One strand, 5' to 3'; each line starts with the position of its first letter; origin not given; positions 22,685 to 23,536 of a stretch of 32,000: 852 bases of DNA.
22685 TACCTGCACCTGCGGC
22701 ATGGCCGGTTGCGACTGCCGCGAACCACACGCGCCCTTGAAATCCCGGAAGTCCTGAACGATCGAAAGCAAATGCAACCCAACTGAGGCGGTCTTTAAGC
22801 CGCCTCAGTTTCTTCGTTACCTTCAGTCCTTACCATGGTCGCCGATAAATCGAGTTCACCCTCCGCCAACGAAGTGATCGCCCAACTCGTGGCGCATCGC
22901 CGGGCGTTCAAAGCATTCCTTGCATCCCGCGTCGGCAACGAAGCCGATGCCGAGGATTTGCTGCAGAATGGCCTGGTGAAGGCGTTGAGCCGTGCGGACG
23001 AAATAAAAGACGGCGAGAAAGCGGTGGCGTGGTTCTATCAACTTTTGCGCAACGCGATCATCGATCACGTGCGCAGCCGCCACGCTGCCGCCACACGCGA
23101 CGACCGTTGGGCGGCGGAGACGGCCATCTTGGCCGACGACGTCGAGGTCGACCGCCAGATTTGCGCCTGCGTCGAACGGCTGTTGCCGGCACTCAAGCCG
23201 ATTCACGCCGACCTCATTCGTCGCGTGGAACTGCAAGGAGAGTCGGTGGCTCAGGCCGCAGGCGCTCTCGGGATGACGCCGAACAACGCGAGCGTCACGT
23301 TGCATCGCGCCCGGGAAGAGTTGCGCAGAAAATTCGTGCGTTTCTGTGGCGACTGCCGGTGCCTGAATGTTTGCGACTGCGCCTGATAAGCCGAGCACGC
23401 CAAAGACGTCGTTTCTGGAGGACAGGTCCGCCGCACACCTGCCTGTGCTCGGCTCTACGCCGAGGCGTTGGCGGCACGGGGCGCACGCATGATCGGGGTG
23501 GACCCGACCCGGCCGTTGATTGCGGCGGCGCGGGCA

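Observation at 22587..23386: Unannotated CxC-rich 56-aa ORF paired with a CorE-like, cysteine-tailed ECF sigma factor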

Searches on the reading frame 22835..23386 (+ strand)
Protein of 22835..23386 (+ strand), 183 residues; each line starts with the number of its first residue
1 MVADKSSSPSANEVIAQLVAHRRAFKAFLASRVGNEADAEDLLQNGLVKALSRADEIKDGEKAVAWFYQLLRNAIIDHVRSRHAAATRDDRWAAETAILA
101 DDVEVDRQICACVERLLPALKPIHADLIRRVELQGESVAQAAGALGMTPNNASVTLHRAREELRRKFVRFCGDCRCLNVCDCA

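Call 3: search_protein_families(library=pfam, proteins=[window:22835-23386:+], max_evalue=0.1)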
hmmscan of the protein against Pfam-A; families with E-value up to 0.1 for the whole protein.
window:22835-23386:+ (183 aa): 3 families
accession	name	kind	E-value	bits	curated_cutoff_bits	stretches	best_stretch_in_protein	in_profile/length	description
PF04542.20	Sigma70_r2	-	9.4e-13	48.2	24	1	20-82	4-68/71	Sigma-70 region 2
PF08281.18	Sigma70_r4_2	-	7.3e-07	29.2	25.7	1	112-163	3-54/54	Sigma-70, region 4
PF00126.33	HTH_1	-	0.033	14.6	26.6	1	136-165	14-43/60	Bacterial regulatory helix-turn-helix protein, lysR family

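Call 4: search_protein_families(library=ncbifam, proteins=[window:22835-23386:+], max_evalue=0.1)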
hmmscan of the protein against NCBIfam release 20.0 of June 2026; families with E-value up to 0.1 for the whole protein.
window:22835-23386:+ (183 aa): 72 families (the best 25 are shown)
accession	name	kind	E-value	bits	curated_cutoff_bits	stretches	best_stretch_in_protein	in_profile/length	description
NF007215.0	PRK09637.1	equivalog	9.3e-26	90.9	212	1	20-171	9-158/181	RNA polymerase sigma factor SigZ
TIGR02959.1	SigZ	equivalog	2e-25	89.6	168.65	1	20-171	3-152/170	RNA polymerase sigma factor SigZ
TIGR02937.1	sigma70-ECF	superfamily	4.4e-18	65.5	42.9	1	16-166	4-164/165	sigma-70 family RNA polymerase sigma factor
NF058625.1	sigma_PG0214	equivalog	5.6e-18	65.2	130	1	29-168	21-162/170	GFO_1088 family ECF-type sigma factor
TIGR02989.1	Sig-70_gvs1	subfamily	3.9e-17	62.6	124.55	1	13-164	2-155/158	RNA polymerase sigma-70 factor, Rhodopirellula/Verrucomicrobium family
NF007227.0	PRK09645.1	subfamily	9.1e-15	55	202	1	9-165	10-168/177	sigma-70 family RNA polymerase sigma factor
NF009191.0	PRK12539.1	subfamily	1.6e-14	53.9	171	1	8-159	20-171/185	sigma-70 family RNA polymerase sigma factor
TIGR02950.1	SigM_subfam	subfamily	8.3e-13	48.5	147.95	1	27-165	15-156/159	RNA polymerase sigma factor, SigM family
NF009164.0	PRK12511.1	equivalog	3.2e-12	46.3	185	1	10-165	6-157/182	RNA polymerase sigma factor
NF009184.0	PRK12532.1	equivalog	3.9e-12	46.4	276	2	16-83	9-77/195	RNA polymerase sigma factor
TIGR02943.1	Sig70_famx1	hypoth_equivalog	4.1e-12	46.3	162.2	2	16-84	6-74/188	RNA polymerase sigma-70 factor, TIGR02943 family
NF009188.0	PRK12536.1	subfamily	3e-11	43.6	250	1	22-166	40-185/190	RNA polymerase sigma factor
NF009198.0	PRK12546.1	equivalog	7.1e-11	42.2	270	1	12-162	7-156/188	RNA polymerase sigma factor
NF009166.1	PRK12513.1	equivalog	8.4e-11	41.9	206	1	20-112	30-126/193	RNA polymerase sigma factor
NF053879.1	RNAPolSigSigVBac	equivalog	1e-10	41.5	190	1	13-121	5-113/160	RNA polymerase sigma factor SigV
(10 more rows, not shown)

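Call 6: find_encoding_contigs(protein=window:22835-23386:+, flank=6000, max_places=6)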
Protein window:22835-23386:+ (183 aa): 1 contig read that carries it; 1 place shown.
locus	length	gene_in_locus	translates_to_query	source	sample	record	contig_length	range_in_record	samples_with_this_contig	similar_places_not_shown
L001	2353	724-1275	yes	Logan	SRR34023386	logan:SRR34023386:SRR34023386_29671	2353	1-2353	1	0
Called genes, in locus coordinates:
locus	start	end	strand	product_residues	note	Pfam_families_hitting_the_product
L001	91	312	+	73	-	-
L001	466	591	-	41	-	-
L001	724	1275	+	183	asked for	PF04542:Sigma70_r2, PF08281:Sigma70_r4_2 (weak)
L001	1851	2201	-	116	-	-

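Call 8: find_homologous_proteins(query=window:22835-23386:+, max_evalue=0.00001)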
Query window:22835-23386:+ (183 aa): 690 proteins with E <= 0.00001 among 1868 candidates; the best 120 are listed.
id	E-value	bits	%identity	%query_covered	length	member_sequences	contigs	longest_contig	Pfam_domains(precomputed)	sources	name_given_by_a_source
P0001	6.4e-103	360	92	99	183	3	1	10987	PF04542.21,PF08281.19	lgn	-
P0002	5.4e-92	324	82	99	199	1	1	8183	PF04542.21,PF08281.19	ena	-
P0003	4.0e-91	321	82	99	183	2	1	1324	PF04542.21,PF08281.19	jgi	jgi:RNA polymerase sigma factor (sigma-70 family)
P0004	1.9e-89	316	80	99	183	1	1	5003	PF04542.21,PF08281.19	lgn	-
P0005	3.2e-89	315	80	97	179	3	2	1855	PF04542.21,PF08281.19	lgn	-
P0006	2.4e-86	306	78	96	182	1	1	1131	PF04542.21,PF08281.19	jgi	jgi:RNA polymerase sigma-70 factor (ECF subfamily)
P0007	5.4e-86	305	78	97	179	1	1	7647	PF04542.21,PF08281.19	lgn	-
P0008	1.2e-85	303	76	99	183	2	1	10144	PF04542.21,PF08281.19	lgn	-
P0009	8.2e-85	301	78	97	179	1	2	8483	PF04542.21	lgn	-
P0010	8.7e-85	301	75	99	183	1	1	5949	PF04542.21,PF08281.19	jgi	jgi:RNA polymerase sigma-70 factor (ECF subfamily)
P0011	2.8e-84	299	76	99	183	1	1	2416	PF04542.21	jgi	jgi:RNA polymerase sigma-70 factor (ECF subfamily)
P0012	3.2e-84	299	75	99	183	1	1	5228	PF04542.21,PF08281.19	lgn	-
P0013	5.6e-84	298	75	99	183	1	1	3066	PF04542.21,PF08281.19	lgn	-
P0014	1.8e-83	296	76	97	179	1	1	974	PF04542.21,PF08281.19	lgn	-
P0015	2.1e-83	296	76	97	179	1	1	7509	PF04542.21,PF08281.19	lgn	-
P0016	2.4e-83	296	75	99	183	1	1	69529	PF04542.21,PF08281.19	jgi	jgi:RNA polymerase sigma factor (sigma-70 family)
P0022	6.7e-82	291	73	97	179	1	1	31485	PF04542.21,PF08281.19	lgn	-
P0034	7.0e-80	285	70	99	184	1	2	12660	PF07638.18,PF04542.21,PF08281.19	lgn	-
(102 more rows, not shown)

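Call 11: find_related_loci(query=A1, collection=genome_contigs, flank=4000)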
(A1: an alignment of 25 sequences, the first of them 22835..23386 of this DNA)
Query A1 (183 aa) in genome_contigs; peptide patterns used: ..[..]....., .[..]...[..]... (x = any residue, [..] = any of these).
600 stretches matched a pattern (row limit reached: there are more); 270 encode a relative of the query (tblastn E <= 1e-3); the best 80 are kept; 80 distinct loci.
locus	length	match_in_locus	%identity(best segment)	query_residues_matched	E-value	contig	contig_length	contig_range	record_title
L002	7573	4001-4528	70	7-182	1e-81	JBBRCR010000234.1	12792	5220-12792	MAG: Opitutales bacterium isolate Co_metawrap_2411 Cmw_2411_k141_7950080_length_12792_cov_9.0000, whole genome shotgun s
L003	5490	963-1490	68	7-182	6e-81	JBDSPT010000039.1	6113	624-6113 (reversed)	MAG: Opitutus sp. isolate cluster1_bin.47 k127_12138778, whole genome shotgun sequence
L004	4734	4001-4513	70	12-182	1e-79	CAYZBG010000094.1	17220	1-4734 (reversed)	MAG TPA_asm: uncultured Opitutus sp. isolate binchicken_co311_38 genome assembly, contig: NODE_5603_length_17220_cov_10.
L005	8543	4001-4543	65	5-183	7e-75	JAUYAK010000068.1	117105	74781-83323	MAG: Opitutaceae bacterium isolate C18_metabat.bin.8 C18_k141_483196, whole genome shotgun sequence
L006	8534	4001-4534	61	5-182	3e-70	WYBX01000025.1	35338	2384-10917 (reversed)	MAG: Verrucomicrobiia bacterium isolate VER2 k127_128362, whole genome shotgun sequence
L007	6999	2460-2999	54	11-183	1e-56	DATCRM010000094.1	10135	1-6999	MAG TPA_asm: Lacunisphaera sp. isolate SMAG_U7279 k141_531102, whole genome shotgun sequence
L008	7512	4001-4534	55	12-182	2e-56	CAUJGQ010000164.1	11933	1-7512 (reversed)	MAG: Chloroflexota bacterium isolate KLAP209 genome assembly, contig: KLAP209_488785, whole genome shotgun sequence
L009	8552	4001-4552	54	2-182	4e-56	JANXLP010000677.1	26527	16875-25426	MAG: Opitutaceae bacterium isolate 336R_concoct_124_sub 336R_k141_1762216, whole genome shotgun sequence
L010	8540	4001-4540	56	11-183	8e-56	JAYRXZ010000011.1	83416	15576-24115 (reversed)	MAG: Lacunisphaera sp. isolate EBPR_s431bin.11 NODE_214_length_83416_cov_2.212069, whole genome shotgun sequence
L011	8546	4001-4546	52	8-182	1e-53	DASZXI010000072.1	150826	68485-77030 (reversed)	MAG TPA_asm: Candidatus Didemnitutus sp. isolate SMAG_U6179 k141_504020, whole genome shotgun sequence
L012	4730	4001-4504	53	12-174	2e-51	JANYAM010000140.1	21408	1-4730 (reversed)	MAG: Opitutus sp. isolate GL140_5_metabat_305 GL140_5_k141_1442178, whole genome shotgun sequence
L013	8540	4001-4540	56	11-183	2e-51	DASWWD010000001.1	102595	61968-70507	MAG TPA_asm: Lacunisphaera sp. isolate SMAG_U3647 k141_950925, whole genome shotgun sequence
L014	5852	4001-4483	55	25-182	1e-42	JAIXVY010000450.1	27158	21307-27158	MAG: Opitutaceae bacterium isolate D1_MAG_00083 pond_D1_MAG_00083_000000000228, whole genome shotgun sequence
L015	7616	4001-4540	49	10-183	2e-41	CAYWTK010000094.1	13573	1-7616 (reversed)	MAG TPA_asm: uncultured Opitutaceae bacterium isolate binchicken_co314_21 genome assembly, contig: NODE_2542_length_1357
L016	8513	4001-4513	36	6-175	1e-24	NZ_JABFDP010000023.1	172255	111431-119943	Bradyrhizobium denitrificans strain LMG 8443 Scaffold23, whole genome shotgun sequence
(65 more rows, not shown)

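Call 13: find_related_loci(query=window:22835-23386:+, collection=metagenome_contigs, flank=3000)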
Query window:22835-23386:+ (183 aa) in metagenome_contigs; peptide patterns used: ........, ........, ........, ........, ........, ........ (x = any residue, [..] = any of these).
600 stretches matched a pattern (row limit reached: there are more); 280 encode a relative of the query (tblastn E <= 1e-3); the best 80 are kept; 80 distinct loci.
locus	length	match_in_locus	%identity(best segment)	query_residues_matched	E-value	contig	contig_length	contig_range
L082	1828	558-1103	76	1-182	6e-92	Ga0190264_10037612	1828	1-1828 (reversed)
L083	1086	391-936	73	1-182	9e-89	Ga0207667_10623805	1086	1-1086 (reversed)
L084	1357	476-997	73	7-182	5e-87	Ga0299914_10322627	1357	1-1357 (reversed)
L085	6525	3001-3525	69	6-182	5e-80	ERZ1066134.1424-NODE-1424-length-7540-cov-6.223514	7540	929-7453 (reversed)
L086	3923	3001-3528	69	7-182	3e-80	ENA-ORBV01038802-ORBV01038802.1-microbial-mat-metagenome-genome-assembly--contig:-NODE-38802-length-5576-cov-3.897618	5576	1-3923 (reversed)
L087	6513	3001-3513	66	12-182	6e-75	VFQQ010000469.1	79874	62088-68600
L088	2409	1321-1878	68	2-182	9e-76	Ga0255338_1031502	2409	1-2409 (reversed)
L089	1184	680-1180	65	12-178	7e-76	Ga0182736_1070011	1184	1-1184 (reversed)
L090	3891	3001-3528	68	7-182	4e-63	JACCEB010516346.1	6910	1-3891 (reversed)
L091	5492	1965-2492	68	7-182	1e-62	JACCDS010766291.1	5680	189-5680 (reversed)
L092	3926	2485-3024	45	4-182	2e-38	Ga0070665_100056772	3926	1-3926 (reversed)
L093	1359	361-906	40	1-182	1e-36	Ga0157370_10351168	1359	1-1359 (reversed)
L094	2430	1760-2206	30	33-171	2e-13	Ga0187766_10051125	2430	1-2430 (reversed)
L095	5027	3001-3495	28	12-165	4e-12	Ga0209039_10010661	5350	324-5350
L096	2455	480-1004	30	3-167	5e-12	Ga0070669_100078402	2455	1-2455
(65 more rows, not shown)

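Call 14: find_encoding_contigs(protein=P0001, flank=6000, max_places=3)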
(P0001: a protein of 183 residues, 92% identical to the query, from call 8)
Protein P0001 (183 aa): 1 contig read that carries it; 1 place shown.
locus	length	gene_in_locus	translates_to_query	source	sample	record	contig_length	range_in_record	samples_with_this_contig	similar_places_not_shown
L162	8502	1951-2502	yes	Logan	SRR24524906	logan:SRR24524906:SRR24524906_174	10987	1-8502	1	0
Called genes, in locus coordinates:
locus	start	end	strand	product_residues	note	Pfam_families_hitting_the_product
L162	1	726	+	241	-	?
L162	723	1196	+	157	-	PF04191:PEMT, PF04140:ICMT (weak)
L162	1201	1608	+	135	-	-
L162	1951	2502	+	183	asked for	PF04542:Sigma70_r2, PF08281:Sigma70_r4_2 (weak)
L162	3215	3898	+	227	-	-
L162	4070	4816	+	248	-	-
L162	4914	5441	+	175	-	-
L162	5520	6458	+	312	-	PF04471:Mrr_cat, PF22722:NA-iREase1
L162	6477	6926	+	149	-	-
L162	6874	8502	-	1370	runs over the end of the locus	?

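Call 15: find_encoding_contigs(protein=P0002, flank=6000, max_places=3)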
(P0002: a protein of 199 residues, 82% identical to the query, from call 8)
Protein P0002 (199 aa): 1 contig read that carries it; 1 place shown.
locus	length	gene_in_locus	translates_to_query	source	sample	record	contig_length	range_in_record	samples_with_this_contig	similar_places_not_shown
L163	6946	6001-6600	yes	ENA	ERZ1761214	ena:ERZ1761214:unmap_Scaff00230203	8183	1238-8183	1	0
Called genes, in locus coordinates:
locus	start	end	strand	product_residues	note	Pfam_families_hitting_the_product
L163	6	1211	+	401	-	PF03150:CCP_MauG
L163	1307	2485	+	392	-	PF00144:Beta-lactamase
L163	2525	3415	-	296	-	PF12833:HTH_18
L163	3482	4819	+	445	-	PF01965:DJ-1_PfpI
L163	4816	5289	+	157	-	PF04191:PEMT, PF04140:ICMT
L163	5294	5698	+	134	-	-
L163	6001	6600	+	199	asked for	PF04542:Sigma70_r2, PF08281:Sigma70_r4_2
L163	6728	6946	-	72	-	?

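Call 33: search_protein_families(library=pfam, proteins=[L005:4658-6952:+, L007:3144-4643:+, L014:267-3956:+, L085:1541-2947:+, L006:4918-5343:+, L010:5761-7260:+, L086:3605-3814:+, L005:2350-3903:+], max_evalue=0.001)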
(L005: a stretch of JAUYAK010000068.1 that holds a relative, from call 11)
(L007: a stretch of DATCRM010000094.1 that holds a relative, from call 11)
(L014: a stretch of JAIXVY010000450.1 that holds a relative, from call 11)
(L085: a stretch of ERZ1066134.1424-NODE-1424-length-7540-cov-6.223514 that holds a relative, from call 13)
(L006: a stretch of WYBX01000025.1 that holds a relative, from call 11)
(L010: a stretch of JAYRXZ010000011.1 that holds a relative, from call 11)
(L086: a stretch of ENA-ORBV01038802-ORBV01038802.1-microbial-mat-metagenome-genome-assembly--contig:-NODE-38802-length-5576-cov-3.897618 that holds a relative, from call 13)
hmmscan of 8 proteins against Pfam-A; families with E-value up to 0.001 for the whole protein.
L005:4658-6952:+ (764 aa): 4 families
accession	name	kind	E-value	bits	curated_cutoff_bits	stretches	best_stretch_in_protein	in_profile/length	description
PF00122.25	E1-E2_ATPase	-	3.3e-59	199.9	28.1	1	249-429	2-180/181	E1-E2 ATPase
PF00702.32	Hydrolase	-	2.1e-35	123.3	26.4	1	447-664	2-191/191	haloacid dehalogenase-like hydrolase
PF19335.5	HMBD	-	3e-26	91.5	23.6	2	66-92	2-28/28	Heavy metal binding domain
PF08282.18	Hydrolase_3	-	1e-09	38.9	20.9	1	636-696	195-255/255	haloacid dehalogenase-like hydrolase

L007:3144-4643:+ (500 aa): 2 families
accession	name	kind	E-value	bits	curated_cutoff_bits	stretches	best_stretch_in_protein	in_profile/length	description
PF00122.25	E1-E2_ATPase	-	2.7e-53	180.6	28.1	1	179-360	2-180/181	E1-E2 ATPase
PF00702.32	Hydrolase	-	3.1e-07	31.4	26.4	1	379-482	3-68/191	haloacid dehalogenase-like hydrolase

L014:267-3956:+ (1229 aa): 2 families
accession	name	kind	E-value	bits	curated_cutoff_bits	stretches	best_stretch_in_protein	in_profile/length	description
PF00873.25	ACR_tran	-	3e-168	562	28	3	1-520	1-500/1021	AcrB/AcrD/AcrF family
PF02355.23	SecD_SecF_C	-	1.8e-06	27.9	20.5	1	1056-1201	36-174/189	Protein export membrane protein SecD/SecF, C-terminal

L085:1541-2947:+ (468 aa): 1 family
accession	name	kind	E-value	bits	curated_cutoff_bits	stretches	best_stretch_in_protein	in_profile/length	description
PF02321.23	OEP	-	6.1e-38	130.9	22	2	300-457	30-187/187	Outer membrane efflux protein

L006:4918-5343:+ (141 aa): 1 family
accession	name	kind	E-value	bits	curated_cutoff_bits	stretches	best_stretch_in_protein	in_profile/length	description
PF03860.21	DUF326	-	3e-12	46.4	20.4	1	106-124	2-20/21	Domain of Unknown Function (DUF326)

L010:5761-7260:+ (500 aa): 2 families
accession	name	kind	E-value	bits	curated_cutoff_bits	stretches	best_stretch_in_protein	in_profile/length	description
PF00122.25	E1-E2_ATPase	-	1e-55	188.5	28.1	1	196-376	3-180/181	E1-E2 ATPase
PF00702.32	Hydrolase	-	1.1e-06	29.6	26.4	1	395-470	3-59/191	haloacid dehalogenase-like hydrolase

L086:3605-3814:+ (69 aa): 0 families

L005:2350-3903:+ (517 aa): 1 family
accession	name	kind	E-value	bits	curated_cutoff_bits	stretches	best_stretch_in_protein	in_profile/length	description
PF02321.23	OEP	-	2.8e-36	125.5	22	2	336-515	8-187/187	Outer membrane efflux protein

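Call 46: search_protein_families(library=pfam, proteins=[L162:1201-1608:+, L162:3215-3898:+, L162:4070-4816:+], max_evalue=0.01)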
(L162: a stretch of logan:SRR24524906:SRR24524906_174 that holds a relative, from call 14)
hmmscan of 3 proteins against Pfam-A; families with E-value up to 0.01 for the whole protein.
L162:1201-1608:+ (135 aa): 0 families

L162:3215-3898:+ (227 aa): 0 families

L162:4070-4816:+ (248 aa): 0 families

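Call 49: predict_structure(alignment_id=A1)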
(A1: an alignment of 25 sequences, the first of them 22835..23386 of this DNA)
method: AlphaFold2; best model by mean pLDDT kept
length: 183 residues; sequences in the alignment: 25
mean_pLDDT: 77.4   pTM: 0.43
mean pLDDT of the five models: 77.4, 76.5, 75.8, 72.9, 66.4
residues with pLDDT >= 90: 36; 70-90: 101; 50-70: 30; < 50: 16
segments of 3 or more residues with pLDDT < 50: 1-5, 173-183
pLDDT, mean of each block of 10 residues (from residue 1): 53 82 88 85 83 75 82 79 67 61 71 85 95 91 94 91 77 47 34
secondary structure, 60 per line:
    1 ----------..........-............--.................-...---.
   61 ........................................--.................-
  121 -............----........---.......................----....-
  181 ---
elements in order: H11-20 H22-33 H36-52 H60-100 H103-119 H122-133 H138-145 H149-171 H176-179

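Call 58: search_solved_structures(query=A1, max_evalue=0.001)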
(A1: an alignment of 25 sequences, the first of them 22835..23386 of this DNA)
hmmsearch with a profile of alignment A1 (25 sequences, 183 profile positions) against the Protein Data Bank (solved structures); distinct sequences matched with E-value up to 0.001: 11.
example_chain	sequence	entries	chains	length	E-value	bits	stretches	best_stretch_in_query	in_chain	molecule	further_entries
6dv9_F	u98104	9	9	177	4.7e-11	45.7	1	31-168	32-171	ECF RNA polymerase sigma factor SigL | RNA polymerase sigma factor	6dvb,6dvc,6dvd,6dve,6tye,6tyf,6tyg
7qh5_A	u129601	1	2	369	2.5e-08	36.8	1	13-85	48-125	RNA polymerase sigma factor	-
6jcy_F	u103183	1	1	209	4.9e-08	35.9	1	35-172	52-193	ECF RNA polymerase sigma factor SigH,ECF RNA polymerase sigma factor SigE,ECF RNA polymera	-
5uxx_A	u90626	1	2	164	1.2e-07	34.5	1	13-165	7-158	RNA polymerase sigma factor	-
5zx2_F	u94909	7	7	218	2.2e-07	33.7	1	35-84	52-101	ECF RNA polymerase sigma factor SigH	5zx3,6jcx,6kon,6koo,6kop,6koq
1h3l_A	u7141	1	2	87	1.2e-06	31.3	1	34-83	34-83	RNA POLYMERASE SIGMA FACTOR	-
6dxo_A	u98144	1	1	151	7.3e-06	28.8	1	27-84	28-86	RNA polymerase ECF-subfamily sigma factor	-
5wuq_A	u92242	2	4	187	2.4e-05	27.1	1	31-167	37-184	ECF RNA polymerase sigma factor SigW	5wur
9m9d_F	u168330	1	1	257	0.00041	23.1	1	29-176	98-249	ECF RNA polymerase sigma factor SigE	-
9m9e_F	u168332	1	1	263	0.00044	23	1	29-176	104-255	ECF RNA polymerase sigma factor SigE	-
9m98_F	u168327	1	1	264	0.00045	22.9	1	29-176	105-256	ECF RNA polymerase sigma factor SigE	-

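Call 59: find_encoding_contigs(protein=P0016, flank=8000, max_places=2)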
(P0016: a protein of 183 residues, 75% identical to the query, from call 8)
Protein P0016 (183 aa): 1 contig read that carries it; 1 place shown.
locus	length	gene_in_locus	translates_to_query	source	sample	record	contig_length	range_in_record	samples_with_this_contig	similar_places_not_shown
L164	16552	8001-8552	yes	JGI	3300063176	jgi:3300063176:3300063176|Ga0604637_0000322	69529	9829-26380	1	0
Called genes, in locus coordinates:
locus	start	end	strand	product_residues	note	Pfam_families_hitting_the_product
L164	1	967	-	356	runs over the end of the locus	PF00756:Esterase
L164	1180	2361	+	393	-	PF12833:HTH_18, PF00165:HTH_AraC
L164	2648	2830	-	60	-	-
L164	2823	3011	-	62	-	PF08281:Sigma70_r4_2, PF04545:Sigma70_r4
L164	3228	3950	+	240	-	PF12811:BaxI_1, PF01027:Bax1-I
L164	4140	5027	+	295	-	-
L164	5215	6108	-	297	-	-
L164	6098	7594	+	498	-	PF00392:GntR, PF00155:Aminotran_1_2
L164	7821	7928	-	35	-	-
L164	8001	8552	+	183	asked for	PF04542:Sigma70_r2, PF08281:Sigma70_r4_2 (weak)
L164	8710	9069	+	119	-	-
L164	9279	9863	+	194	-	-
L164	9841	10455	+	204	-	PF07638:Sigma70_ECF (weak), PF04542:Sigma70_r2, PF08281:Sigma70_r4_2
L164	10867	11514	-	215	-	-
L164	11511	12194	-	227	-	PF04542:Sigma70_r2, PF08281:Sigma70_r4_2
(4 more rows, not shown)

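Call 60: find_encoding_contigs(protein=P0008, flank=6000, max_places=2)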
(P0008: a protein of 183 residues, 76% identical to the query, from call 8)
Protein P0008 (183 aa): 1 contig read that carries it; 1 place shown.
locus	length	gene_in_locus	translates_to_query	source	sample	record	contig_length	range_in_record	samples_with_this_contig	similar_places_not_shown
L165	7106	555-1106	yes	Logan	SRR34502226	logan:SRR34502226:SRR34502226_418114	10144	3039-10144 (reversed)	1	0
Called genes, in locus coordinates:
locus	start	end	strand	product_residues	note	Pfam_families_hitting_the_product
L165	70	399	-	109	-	-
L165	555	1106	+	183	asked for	PF04542:Sigma70_r2, PF08281:Sigma70_r4_2 (weak)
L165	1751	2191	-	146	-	PF05050:Methyltransf_21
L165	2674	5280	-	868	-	-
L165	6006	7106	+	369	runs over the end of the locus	PF00365:PFK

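Call 61: find_encoding_contigs(protein=P0022, flank=6000, max_places=2)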
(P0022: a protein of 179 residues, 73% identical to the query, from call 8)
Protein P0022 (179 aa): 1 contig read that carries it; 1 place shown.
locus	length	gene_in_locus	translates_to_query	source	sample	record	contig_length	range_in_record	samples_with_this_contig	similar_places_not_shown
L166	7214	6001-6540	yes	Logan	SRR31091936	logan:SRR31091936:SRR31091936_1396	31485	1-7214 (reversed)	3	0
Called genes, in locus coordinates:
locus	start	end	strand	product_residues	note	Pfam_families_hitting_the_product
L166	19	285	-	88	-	-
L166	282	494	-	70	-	-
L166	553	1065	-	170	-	PF00072:Response_reg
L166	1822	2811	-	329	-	PF00135:COesterase (faint), PF02129:Peptidase_S15, PF01738:DLH (weak), PF20434:BD-FAE, PF07859:Abhydrolase_3, PF12146:Hydrolase_4 (faint), PF00326:Peptidase_S9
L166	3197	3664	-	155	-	-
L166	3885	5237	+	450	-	-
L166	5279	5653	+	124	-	PF03860:Csp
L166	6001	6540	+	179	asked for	PF04542:Sigma70_r2, PF08281:Sigma70_r4_2 (faint)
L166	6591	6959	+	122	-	-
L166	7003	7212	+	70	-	?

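Call 62: find_encoding_contigs(protein=P0034, flank=6000, max_places=2)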
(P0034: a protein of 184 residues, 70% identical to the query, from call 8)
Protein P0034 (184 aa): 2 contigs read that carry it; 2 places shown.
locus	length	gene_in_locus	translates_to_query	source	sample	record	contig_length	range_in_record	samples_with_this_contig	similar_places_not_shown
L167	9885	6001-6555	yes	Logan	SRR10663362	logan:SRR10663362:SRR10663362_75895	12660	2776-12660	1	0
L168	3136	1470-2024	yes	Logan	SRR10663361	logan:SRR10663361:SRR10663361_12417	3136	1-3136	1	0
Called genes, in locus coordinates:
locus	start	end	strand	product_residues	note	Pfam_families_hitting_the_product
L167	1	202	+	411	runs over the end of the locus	-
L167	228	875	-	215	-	PF00072:Response_reg, PF00196:GerE, PF08281:Sigma70_r4_2 (weak)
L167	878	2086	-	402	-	PF00989:PAS, PF08448:PAS_4 (weak), PF13426:PAS_9, PF07730:HisKA_3, PF02518:HATPase_c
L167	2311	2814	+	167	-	PF05974:DUF892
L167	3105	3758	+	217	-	PF20554:DUF6766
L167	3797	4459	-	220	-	PF05719:GPP34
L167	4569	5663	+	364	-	PF22685:Gal80p_C-like (faint), PF02894:GFO_IDH_MocA_C (weak), PF22725:GFO_IDH_MocA_C3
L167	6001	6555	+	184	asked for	PF04542:Sigma70_r2, PF07638:Sigma70_ECF (weak), PF08281:Sigma70_r4_2 (weak)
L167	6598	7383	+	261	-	PF01066:CDP-OH_P_transf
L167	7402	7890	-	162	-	-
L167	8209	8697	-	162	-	-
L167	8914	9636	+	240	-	PF13505:OMP_b-brl (weak)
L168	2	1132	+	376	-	?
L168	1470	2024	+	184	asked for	PF04542:Sigma70_r2, PF07638:Sigma70_ECF (weak), PF08281:Sigma70_r4_2 (weak)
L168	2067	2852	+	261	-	PF01066:CDP-OH_P_transf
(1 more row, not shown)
